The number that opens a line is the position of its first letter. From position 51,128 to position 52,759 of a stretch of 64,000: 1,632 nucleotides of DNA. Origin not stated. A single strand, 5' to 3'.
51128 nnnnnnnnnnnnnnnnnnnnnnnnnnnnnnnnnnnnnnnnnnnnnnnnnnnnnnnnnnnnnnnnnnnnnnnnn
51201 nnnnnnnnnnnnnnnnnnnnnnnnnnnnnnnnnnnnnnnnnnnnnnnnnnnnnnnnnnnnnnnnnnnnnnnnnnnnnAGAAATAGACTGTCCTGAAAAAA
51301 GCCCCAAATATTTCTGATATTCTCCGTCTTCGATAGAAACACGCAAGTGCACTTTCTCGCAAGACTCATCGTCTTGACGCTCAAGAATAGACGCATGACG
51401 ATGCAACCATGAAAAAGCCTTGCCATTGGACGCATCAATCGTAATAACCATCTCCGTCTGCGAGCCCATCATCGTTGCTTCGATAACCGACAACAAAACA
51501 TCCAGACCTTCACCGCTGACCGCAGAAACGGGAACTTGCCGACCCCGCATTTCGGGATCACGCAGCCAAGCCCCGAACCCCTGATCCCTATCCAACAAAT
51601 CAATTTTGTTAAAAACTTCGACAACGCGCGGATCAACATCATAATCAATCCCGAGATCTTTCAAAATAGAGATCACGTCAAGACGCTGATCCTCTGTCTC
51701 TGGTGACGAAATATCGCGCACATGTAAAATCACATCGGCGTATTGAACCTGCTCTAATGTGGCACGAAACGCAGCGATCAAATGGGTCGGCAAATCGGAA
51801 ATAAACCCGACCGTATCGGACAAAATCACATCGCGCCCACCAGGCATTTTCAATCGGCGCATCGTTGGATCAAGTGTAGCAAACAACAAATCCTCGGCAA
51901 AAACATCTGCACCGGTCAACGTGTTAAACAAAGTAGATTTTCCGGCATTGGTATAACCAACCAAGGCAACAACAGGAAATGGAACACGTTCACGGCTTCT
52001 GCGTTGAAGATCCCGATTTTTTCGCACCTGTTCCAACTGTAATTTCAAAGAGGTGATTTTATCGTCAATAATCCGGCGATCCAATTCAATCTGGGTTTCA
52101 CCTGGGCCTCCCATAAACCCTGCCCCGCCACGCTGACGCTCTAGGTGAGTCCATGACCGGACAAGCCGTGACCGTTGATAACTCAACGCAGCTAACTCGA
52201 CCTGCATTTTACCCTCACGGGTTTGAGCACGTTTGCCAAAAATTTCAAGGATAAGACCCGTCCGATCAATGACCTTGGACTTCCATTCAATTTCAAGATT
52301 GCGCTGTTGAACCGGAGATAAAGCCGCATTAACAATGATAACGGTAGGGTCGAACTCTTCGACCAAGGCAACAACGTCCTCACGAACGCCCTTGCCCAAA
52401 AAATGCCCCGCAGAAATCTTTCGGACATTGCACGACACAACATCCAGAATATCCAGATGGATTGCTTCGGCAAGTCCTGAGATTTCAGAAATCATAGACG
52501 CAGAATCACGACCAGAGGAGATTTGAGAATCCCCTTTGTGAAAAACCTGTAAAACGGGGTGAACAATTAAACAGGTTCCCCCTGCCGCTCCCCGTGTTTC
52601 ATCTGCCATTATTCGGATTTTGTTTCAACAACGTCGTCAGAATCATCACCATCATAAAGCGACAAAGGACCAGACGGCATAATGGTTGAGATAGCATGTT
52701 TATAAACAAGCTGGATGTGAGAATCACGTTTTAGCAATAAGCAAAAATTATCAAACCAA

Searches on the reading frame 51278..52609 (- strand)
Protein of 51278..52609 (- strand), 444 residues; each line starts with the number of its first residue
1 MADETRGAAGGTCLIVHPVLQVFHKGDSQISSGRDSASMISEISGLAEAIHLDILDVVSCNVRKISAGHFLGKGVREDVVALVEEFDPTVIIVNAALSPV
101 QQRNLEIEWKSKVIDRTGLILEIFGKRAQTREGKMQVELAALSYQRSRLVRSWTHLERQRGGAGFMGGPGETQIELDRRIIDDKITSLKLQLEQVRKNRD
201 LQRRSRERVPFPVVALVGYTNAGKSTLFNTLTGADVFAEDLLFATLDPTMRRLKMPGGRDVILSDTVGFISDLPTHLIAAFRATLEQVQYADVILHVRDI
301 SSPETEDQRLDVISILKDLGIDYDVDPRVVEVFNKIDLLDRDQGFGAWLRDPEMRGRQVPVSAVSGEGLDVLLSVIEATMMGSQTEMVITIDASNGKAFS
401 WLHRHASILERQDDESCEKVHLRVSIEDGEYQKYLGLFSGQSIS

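Call 61: search_protein_families(library=pfam, proteins=[window:51278-52609:-], max_evalue=0.00001)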
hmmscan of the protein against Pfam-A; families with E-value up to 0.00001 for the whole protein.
window:51278-52609:- (444 aa): 4 families
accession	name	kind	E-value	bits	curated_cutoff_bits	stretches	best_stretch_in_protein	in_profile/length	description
PF16360.10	GTP-bdg_M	-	4.3e-30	104.5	29.5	1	127-206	1-79/79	GTP-binding GTPase Middle Region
PF13167.11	GTP-bdg_N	-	5.6e-22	78.6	25.4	1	39-124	3-88/89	GTP-binding GTPase N-terminal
PF01926.29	MMR_HSR1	-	1.1e-20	74.3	21.9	1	214-318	2-102/113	50S ribosome-binding GTPase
PF19275.4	HflX_C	-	1.8e-11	44.4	26.4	1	356-426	10-79/102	HflX C-terminal domain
